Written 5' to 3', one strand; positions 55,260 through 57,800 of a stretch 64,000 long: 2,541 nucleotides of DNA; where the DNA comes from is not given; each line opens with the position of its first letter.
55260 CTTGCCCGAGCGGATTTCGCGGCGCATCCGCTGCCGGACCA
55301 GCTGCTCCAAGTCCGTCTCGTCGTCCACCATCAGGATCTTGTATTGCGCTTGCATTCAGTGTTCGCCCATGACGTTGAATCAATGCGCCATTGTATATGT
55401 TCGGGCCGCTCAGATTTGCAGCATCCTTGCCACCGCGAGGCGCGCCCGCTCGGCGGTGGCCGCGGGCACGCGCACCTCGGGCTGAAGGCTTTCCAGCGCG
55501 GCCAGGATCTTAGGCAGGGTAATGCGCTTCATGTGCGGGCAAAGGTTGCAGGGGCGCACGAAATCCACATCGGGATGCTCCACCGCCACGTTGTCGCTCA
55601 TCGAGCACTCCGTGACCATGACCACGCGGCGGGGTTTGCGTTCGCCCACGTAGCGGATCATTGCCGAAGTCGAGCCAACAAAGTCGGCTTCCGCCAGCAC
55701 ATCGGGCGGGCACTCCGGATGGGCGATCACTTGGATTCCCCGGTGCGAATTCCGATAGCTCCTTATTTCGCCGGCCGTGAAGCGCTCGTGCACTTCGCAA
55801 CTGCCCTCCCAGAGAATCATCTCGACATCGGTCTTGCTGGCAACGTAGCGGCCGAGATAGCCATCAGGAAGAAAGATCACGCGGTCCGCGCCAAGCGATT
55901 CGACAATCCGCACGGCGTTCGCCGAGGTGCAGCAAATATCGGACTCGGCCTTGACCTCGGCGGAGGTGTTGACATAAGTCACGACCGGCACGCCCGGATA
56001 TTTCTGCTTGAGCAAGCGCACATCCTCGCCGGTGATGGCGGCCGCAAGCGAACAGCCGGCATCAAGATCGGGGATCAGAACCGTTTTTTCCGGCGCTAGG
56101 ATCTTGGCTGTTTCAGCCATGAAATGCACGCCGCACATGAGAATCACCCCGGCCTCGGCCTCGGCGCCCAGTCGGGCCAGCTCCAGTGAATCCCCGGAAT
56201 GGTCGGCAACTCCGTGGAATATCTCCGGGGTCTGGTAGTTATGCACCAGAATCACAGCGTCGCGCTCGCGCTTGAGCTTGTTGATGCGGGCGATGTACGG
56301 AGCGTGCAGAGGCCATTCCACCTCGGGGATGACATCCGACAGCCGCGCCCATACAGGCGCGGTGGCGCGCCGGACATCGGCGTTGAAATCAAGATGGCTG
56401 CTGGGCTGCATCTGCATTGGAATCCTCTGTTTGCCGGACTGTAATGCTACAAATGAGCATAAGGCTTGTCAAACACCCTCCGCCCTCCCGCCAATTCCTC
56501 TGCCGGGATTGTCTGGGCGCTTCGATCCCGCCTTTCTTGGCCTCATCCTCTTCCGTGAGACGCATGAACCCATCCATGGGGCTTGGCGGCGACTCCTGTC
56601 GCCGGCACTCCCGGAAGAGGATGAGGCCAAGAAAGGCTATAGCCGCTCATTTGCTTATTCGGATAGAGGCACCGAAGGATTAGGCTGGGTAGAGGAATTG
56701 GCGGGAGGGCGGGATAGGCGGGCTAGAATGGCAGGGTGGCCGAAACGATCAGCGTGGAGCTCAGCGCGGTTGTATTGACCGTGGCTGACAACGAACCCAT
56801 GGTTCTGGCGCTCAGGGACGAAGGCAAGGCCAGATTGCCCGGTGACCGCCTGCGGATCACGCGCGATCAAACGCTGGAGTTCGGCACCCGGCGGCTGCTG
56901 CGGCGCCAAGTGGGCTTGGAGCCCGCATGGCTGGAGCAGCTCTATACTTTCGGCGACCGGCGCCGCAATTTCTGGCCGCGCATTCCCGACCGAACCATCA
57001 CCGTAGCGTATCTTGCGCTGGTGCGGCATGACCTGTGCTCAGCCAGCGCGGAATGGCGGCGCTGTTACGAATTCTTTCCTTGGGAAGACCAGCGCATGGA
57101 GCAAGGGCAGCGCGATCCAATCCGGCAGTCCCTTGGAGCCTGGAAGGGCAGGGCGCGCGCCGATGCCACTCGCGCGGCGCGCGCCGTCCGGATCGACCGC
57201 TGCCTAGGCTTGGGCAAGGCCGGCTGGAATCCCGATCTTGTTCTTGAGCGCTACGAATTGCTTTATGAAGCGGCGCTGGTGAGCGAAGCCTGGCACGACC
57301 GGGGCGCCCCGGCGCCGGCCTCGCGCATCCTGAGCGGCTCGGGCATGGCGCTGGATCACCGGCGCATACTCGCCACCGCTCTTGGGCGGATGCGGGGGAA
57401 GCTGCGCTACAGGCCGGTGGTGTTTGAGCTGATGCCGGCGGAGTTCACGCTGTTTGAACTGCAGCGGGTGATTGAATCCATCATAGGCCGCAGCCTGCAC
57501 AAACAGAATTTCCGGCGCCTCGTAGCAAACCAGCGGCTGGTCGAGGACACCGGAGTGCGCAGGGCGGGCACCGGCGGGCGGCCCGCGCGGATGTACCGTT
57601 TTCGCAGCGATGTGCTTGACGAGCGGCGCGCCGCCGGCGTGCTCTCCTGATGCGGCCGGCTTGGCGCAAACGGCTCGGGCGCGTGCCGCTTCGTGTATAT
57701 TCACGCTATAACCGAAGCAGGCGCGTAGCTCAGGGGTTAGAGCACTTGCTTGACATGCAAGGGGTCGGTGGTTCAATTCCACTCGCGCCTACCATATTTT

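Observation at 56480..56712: Hairpin-within-hairpin occupying the divergent nadA / nrtR-like regulatory region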

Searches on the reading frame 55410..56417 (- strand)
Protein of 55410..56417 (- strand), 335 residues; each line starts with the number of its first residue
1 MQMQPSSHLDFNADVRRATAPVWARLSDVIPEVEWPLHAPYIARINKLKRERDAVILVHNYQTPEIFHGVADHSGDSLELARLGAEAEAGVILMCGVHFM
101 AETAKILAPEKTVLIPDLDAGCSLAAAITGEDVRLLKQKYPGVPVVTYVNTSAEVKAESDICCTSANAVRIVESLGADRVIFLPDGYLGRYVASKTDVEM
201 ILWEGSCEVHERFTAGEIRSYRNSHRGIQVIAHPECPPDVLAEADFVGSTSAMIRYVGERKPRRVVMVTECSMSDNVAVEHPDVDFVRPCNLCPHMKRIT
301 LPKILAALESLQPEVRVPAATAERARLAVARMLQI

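Call 14: find_encoding_contigs(protein=window:55410-56417:-, flank=10000, max_places=10)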
Protein window:55410-56417:- (335 aa): 1 contig read that carries it; 1 place shown.
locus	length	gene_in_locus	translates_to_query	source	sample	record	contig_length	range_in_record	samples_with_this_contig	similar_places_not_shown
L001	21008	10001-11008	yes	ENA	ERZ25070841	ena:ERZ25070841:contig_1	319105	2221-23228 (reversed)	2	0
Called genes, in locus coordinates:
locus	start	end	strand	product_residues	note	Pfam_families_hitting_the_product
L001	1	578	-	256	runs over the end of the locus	PF08894:DUF1838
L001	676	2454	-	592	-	-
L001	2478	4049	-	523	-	PF01565:FAD_binding_4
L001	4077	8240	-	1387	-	PF00270:DEAD, PF04851:ResIII (faint), PF00271:Helicase_C, PF22590:Cas3-like_C_2 (weak), PF19306:WHD_Lhr, PF08494:DEAD_assoc, PF23235:WHD_3rd_Lhr, PF23234:WHD_4th_Lhr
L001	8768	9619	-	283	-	PF19368:WHD_AraR, PF21906:WHD_NrtR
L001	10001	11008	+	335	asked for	PF02445:NadA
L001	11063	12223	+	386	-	PF00072:Response_reg, PF07228:SpoIIE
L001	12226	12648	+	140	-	PF13581:HATPase_c_2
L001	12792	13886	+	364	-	PF13433:Peripla_BP_5 (weak), PF13458:Peripla_BP_6, PF01094:ANF_receptor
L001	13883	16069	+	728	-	PF21689:TorS_sensor_domain, PF00512:HisKA (faint), PF00672:HAMP, PF02518:HATPase_c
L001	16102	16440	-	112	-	PF01740:STAS, PF13466:STAS_2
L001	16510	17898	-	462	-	PF00909:Ammonium_transp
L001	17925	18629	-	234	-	PF13505:OMP_b-brl, PF09694:Gcw_chp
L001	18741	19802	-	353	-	PF04055:Radical_SAM, PF06463:Mob_synth_C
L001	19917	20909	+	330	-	PF08240:ADH_N, PF00107:ADH_zinc_N, PF13602:ADH_zinc_N_2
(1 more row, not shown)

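Call 31: find_homologous_proteins(query=window:55410-56417:-, max_evalue=1e-60)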
Query window:55410-56417:- (335 aa): 8000 proteins with E <= 1e-60 among 8000 candidates; the best 120 are listed.
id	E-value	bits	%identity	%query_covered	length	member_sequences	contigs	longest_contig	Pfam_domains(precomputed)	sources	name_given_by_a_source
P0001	1.2e-217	739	98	100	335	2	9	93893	PF02445.22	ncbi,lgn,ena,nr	ncbi:MAG: quinolinate synthase NadA [Gammaproteobacteria bacterium]|nr:quinolinate synthase NadA [Ga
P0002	6.1e-217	737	98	100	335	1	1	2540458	PF02445.22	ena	-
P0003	1.3e-216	736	98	100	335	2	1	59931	PF02445.22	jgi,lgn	-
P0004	5.1e-214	727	98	99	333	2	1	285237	PF02445.22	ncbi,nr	ncbi:MAG: quinolinate synthase NadA [Gammaproteobacteria bacterium]|nr:quinolinate synthase NadA [Ga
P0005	1.5e-202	689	91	100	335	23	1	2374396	PF02445.22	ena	-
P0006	1.2e-201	687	92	99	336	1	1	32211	PF02445.22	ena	-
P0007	3.7e-200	682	-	-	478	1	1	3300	PF02445.22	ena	-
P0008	1.4e-198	676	90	100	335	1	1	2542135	PF02445.22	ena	-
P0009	3.0e-198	675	90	100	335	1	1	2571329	PF02445.22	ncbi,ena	-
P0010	1.0e-197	674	90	100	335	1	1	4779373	PF02445.22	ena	-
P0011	3.5e-193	659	87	100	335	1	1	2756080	PF02445.22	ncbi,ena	-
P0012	3.5e-193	659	88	100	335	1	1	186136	PF02445.22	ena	-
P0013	4.4e-192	655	87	100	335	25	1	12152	PF02445.22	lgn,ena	-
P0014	1.6e-190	650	87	100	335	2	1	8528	PF02445.22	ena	-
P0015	5.1e-190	648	86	100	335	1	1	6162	PF02445.22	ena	-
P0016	5.3e-190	648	87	99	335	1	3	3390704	PF02445.22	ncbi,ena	-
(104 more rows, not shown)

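Call 32: find_encoding_contigs(protein=P0001, flank=2500, max_places=4)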
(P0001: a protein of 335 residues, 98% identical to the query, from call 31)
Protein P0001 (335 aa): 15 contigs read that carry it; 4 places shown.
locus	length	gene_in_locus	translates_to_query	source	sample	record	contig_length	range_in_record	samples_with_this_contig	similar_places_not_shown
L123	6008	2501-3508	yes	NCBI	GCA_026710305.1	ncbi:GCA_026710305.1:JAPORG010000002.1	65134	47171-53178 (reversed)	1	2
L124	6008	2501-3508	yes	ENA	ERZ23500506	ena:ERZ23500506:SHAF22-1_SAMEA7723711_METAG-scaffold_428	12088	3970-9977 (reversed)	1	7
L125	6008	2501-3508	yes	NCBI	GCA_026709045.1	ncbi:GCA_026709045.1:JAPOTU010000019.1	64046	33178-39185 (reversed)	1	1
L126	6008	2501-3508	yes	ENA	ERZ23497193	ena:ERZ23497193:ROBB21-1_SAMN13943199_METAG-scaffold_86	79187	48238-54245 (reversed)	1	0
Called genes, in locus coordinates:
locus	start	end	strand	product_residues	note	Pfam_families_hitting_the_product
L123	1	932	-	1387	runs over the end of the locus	PF00270:DEAD, PF00271:Helicase_C, PF22590:Cas3-like_C_2 (weak), PF19306:WHD_Lhr, PF08494:DEAD_assoc, PF06224:AlkZ-like (weak), PF23235:WHD_3rd_Lhr, PF23234:WHD_4th_Lhr, +1 more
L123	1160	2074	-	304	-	PF19368:WHD_AraR, PF21906:WHD_NrtR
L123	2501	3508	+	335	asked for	PF02445:NadA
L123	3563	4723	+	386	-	PF00072:Response_reg, PF07228:SpoIIE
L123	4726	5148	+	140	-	PF13581:HATPase_c_2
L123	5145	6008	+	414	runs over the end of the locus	PF13433:Peripla_BP_5 (weak), PF13458:Peripla_BP_6, PF01094:ANF_receptor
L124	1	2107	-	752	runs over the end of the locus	-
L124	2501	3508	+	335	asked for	PF02445:NadA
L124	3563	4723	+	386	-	PF00072:Response_reg, PF07228:SpoIIE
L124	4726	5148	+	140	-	PF13581:HATPase_c_2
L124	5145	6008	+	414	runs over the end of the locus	PF13433:Peripla_BP_5 (weak), PF13458:Peripla_BP_6, PF01094:ANF_receptor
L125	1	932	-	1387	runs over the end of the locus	PF00270:DEAD, PF00271:Helicase_C, PF22590:Cas3-like_C_2 (weak), PF19306:WHD_Lhr, PF08494:DEAD_assoc, PF06224:AlkZ-like (weak), PF23235:WHD_3rd_Lhr, PF23234:WHD_4th_Lhr, +1 more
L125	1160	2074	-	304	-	PF19368:WHD_AraR, PF21906:WHD_NrtR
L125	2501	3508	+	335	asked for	PF02445:NadA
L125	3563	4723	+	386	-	PF00072:Response_reg, PF07228:SpoIIE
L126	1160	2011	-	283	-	PF19368:WHD_AraR, PF21906:WHD_NrtR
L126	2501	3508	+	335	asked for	PF02445:NadA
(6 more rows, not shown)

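Call 33: find_encoding_contigs(protein=P0002, flank=2500, max_places=2)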
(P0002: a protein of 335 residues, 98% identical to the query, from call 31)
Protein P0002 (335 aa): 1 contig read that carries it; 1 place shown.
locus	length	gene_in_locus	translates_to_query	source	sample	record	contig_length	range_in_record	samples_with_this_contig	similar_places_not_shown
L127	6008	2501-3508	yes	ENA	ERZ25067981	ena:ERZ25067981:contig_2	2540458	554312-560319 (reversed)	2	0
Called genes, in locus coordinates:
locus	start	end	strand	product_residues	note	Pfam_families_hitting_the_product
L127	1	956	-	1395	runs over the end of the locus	PF00270:DEAD, PF00271:Helicase_C, PF22590:Cas3-like_C_2 (weak), PF19306:WHD_Lhr, PF08494:DEAD_assoc, PF06224:AlkZ-like (weak), PF23235:WHD_3rd_Lhr, PF23234:WHD_4th_Lhr, +1 more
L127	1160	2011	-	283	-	PF19368:WHD_AraR, PF21906:WHD_NrtR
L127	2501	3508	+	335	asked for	PF02445:NadA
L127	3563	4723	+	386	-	PF00072:Response_reg, PF07228:SpoIIE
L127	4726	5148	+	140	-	PF13581:HATPase_c_2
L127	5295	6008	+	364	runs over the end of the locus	PF13433:Peripla_BP_5 (weak), PF13458:Peripla_BP_6, PF01094:ANF_receptor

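Call 34: find_encoding_contigs(protein=P0005, flank=2500, max_places=2)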
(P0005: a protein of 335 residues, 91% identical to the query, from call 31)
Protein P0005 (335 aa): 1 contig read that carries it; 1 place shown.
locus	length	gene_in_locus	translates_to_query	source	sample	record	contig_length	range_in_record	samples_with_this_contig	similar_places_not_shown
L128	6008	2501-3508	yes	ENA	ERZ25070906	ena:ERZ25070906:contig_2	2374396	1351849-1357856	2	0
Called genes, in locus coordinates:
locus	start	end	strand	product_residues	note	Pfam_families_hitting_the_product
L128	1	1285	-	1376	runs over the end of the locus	PF00270:DEAD, PF00271:Helicase_C, PF22590:Cas3-like_C_2 (weak), PF19306:WHD_Lhr, PF08494:DEAD_assoc, PF06224:AlkZ-like (weak), PF23235:WHD_3rd_Lhr, PF23234:WHD_4th_Lhr, +1 more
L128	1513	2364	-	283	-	PF19368:WHD_AraR, PF21906:WHD_NrtR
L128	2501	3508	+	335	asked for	PF02445:NadA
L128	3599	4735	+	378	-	PF00072:Response_reg, PF07228:SpoIIE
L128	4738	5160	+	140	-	PF13581:HATPase_c_2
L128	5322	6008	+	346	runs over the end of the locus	PF01094:ANF_receptor, PF13433:Peripla_BP_5 (weak), PF13458:Peripla_BP_6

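Call 35: find_encoding_contigs(protein=P0009, flank=2500, max_places=2)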
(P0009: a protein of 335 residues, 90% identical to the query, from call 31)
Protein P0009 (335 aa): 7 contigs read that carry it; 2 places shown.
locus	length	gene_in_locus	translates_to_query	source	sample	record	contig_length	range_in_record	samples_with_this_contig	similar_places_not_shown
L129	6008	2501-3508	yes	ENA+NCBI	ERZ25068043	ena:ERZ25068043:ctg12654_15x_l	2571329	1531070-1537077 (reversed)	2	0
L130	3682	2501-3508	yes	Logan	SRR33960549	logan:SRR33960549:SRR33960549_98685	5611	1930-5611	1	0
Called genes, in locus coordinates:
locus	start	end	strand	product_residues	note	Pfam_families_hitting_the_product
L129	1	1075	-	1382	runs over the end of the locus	PF00270:DEAD, PF00271:Helicase_C, PF22590:Cas3-like_C_2 (weak), PF19306:WHD_Lhr, PF08494:DEAD_assoc, PF06224:AlkZ-like (weak), PF23235:WHD_3rd_Lhr, PF23234:WHD_4th_Lhr, +1 more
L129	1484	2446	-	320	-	PF19368:WHD_AraR, PF21906:WHD_NrtR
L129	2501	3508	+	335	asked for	PF02445:NadA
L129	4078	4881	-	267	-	PF06114:Peptidase_M78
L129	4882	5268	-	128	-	PF12844:HTH_19 (weak), PF13560:HTH_31, PF01381:HTH_3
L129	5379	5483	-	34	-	-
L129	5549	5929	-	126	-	-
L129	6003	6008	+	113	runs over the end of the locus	-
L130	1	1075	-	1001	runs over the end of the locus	?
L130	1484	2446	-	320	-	PF19368:WHD_AraR, PF21906:WHD_NrtR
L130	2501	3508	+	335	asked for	PF02445:NadA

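Call 42: find_encoding_contigs(protein=P0004, flank=2500, max_places=2)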
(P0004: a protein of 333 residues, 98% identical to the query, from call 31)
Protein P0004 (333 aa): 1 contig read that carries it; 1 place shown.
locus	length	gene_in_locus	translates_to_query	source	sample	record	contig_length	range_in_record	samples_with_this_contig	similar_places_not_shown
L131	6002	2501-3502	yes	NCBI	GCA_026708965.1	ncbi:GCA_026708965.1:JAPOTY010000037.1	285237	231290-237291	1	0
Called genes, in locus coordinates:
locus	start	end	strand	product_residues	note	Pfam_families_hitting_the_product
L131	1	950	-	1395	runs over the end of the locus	PF00270:DEAD, PF00271:Helicase_C, PF22590:Cas3-like_C_2 (weak), PF19306:WHD_Lhr, PF08494:DEAD_assoc, PF06224:AlkZ-like (weak), PF23235:WHD_3rd_Lhr, PF23234:WHD_4th_Lhr, +1 more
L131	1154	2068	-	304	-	PF19368:WHD_AraR, PF21906:WHD_NrtR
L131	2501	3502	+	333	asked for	PF02445:NadA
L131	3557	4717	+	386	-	PF00072:Response_reg, PF07228:SpoIIE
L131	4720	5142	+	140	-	PF13581:HATPase_c_2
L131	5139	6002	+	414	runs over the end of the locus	PF13433:Peripla_BP_5 (weak), PF13458:Peripla_BP_6, PF01094:ANF_receptor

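Call 43: find_encoding_contigs(protein=P0006, flank=2500, max_places=2)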
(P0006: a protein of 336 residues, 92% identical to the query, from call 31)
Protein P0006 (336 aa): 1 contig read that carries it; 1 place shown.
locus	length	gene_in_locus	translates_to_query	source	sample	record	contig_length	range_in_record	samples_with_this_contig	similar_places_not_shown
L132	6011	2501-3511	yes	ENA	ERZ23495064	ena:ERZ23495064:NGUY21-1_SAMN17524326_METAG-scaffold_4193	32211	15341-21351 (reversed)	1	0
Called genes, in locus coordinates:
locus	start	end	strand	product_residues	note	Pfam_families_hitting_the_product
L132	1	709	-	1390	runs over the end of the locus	PF00270:DEAD, PF00271:Helicase_C, PF22590:Cas3-like_C_2 (faint), PF19306:WHD_Lhr, PF08494:DEAD_assoc, PF23235:WHD_3rd_Lhr, PF23234:WHD_4th_Lhr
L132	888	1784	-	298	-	PF19368:WHD_AraR, PF21906:WHD_NrtR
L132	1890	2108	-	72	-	-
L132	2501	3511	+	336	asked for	PF02445:NadA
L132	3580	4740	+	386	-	PF00072:Response_reg, PF07228:SpoIIE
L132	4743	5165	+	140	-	PF13581:HATPase_c_2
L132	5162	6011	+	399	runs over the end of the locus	PF13433:Peripla_BP_5 (weak), PF13458:Peripla_BP_6, PF01094:ANF_receptor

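Call 44: find_encoding_contigs(protein=P0011, flank=2500, max_places=2)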
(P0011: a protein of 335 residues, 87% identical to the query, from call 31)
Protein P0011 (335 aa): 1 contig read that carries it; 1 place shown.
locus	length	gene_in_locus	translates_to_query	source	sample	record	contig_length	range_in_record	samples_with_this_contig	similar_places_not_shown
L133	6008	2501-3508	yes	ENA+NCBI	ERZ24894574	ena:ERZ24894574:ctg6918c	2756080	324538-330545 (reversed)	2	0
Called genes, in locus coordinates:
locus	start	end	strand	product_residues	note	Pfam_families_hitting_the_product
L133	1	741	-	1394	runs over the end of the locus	PF00270:DEAD, PF04851:ResIII (weak), PF00271:Helicase_C, PF22590:Cas3-like_C_2 (faint), PF19306:WHD_Lhr, PF08494:DEAD_assoc, PF23235:WHD_3rd_Lhr, PF23234:WHD_4th_Lhr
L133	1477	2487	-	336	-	PF19368:WHD_AraR, PF21906:WHD_NrtR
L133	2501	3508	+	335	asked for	PF02445:NadA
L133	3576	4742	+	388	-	PF00072:Response_reg, PF07228:SpoIIE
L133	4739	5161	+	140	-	PF13581:HATPase_c_2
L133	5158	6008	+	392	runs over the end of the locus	PF13433:Peripla_BP_5 (weak), PF13458:Peripla_BP_6, PF01094:ANF_receptor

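Call 45: find_encoding_contigs(protein=P0016, flank=2500, max_places=2)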
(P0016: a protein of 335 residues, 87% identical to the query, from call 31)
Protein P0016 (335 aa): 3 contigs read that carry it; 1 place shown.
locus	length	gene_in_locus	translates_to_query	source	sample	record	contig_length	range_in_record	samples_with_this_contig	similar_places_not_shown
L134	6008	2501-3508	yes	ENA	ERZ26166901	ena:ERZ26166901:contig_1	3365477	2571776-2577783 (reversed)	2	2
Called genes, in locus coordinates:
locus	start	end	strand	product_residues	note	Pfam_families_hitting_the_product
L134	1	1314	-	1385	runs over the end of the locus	PF00270:DEAD, PF04851:ResIII (weak), PF00271:Helicase_C, PF22590:Cas3-like_C_2 (weak), PF19306:WHD_Lhr, PF08494:DEAD_assoc, PF23235:WHD_3rd_Lhr, PF23234:WHD_4th_Lhr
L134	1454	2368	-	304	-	PF19368:WHD_AraR, PF21906:WHD_NrtR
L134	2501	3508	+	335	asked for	PF02445:NadA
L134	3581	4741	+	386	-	PF00072:Response_reg, PF07228:SpoIIE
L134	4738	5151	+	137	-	PF13581:HATPase_c_2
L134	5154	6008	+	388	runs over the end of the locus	PF13433:Peripla_BP_5 (faint), PF13458:Peripla_BP_6, PF01094:ANF_receptor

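Call 81: find_encoding_contigs(protein=P0003, flank=1200, max_places=3)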
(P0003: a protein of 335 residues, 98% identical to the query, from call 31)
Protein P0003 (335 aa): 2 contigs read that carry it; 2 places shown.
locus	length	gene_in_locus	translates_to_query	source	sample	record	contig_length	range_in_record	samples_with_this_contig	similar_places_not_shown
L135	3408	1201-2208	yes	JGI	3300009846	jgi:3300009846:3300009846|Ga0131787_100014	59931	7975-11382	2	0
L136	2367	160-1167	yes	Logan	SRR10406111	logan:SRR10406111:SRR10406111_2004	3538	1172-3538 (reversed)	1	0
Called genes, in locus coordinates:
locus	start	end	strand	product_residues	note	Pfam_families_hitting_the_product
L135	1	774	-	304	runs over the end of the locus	PF19368:WHD_AraR, PF21906:WHD_NrtR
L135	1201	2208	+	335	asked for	PF02445:NadA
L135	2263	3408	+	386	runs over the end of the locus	PF00072:Response_reg, PF07228:SpoIIE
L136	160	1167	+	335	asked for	PF02445:NadA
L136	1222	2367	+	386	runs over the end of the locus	PF00072:Response_reg, PF07228:SpoIIE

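Call 82: find_encoding_contigs(protein=P0008, flank=1200, max_places=2)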
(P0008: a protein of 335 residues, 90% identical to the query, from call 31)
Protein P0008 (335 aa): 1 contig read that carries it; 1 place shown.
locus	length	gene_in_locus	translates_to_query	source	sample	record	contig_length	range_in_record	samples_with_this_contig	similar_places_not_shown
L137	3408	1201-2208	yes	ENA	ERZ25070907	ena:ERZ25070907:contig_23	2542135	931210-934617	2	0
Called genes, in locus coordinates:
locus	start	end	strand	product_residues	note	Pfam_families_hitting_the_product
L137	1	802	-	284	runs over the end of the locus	PF19368:WHD_AraR, PF21906:WHD_NrtR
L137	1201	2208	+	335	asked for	PF02445:NadA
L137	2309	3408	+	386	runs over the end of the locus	PF00072:Response_reg, PF07228:SpoIIE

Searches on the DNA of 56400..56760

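Call 11: search_rna_families(source=window, start=56400, end=56760, threshold=evalue, max_evalue=10, show_alignments=3)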
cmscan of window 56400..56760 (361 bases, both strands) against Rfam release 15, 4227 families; matches with E-value up to 10: 2.
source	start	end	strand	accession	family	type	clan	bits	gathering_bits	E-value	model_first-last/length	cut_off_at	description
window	56534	56633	-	RF03861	mir-4484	Gene; miRNA;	-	24.9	90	0.026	1-89/89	no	mir-4484 microRNA precursor family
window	56526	56641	-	RF03622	mir-731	Gene; miRNA;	-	20.1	70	0.31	1-90/90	no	mir-731 microRNA precursor family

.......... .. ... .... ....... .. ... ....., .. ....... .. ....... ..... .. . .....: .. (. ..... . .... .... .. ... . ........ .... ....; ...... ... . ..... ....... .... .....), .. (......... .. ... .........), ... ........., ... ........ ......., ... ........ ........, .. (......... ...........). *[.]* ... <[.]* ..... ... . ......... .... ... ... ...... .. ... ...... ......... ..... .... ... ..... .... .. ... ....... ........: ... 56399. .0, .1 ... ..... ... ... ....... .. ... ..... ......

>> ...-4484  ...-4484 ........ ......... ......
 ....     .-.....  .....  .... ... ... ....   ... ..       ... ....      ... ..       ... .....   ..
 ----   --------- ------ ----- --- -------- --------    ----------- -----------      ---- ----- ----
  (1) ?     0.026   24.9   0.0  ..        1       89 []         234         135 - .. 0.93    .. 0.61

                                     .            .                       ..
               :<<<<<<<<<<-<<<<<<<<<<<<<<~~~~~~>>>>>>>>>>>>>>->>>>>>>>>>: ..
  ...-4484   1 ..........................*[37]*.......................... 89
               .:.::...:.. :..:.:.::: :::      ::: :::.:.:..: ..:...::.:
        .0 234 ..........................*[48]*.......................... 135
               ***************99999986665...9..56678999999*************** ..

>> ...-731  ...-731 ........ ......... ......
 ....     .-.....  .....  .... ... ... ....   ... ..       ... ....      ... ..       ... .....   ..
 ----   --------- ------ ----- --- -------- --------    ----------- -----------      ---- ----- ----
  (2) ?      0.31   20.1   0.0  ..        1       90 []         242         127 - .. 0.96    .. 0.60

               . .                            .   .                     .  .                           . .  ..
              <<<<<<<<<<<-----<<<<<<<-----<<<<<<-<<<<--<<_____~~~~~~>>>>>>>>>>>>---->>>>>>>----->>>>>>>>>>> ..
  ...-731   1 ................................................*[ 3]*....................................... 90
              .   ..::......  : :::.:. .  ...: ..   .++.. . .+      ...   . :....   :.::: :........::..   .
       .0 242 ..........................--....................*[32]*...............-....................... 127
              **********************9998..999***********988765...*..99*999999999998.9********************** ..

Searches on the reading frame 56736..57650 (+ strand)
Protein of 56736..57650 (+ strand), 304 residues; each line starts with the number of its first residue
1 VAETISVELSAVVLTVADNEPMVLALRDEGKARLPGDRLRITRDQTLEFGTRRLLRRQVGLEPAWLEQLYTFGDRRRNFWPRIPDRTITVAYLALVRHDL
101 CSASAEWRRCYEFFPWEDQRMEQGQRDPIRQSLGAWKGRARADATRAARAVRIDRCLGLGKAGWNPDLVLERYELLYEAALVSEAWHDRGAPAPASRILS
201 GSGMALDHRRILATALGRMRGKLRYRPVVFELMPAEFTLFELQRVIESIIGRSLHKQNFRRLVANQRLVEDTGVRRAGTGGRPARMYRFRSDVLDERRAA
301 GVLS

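Call 15: find_encoding_contigs(protein=window:56736-57650:+, flank=10000, max_places=10)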
Protein window:56736-57650:+ (304 aa): no gene with exactly this product is on record in the collection.
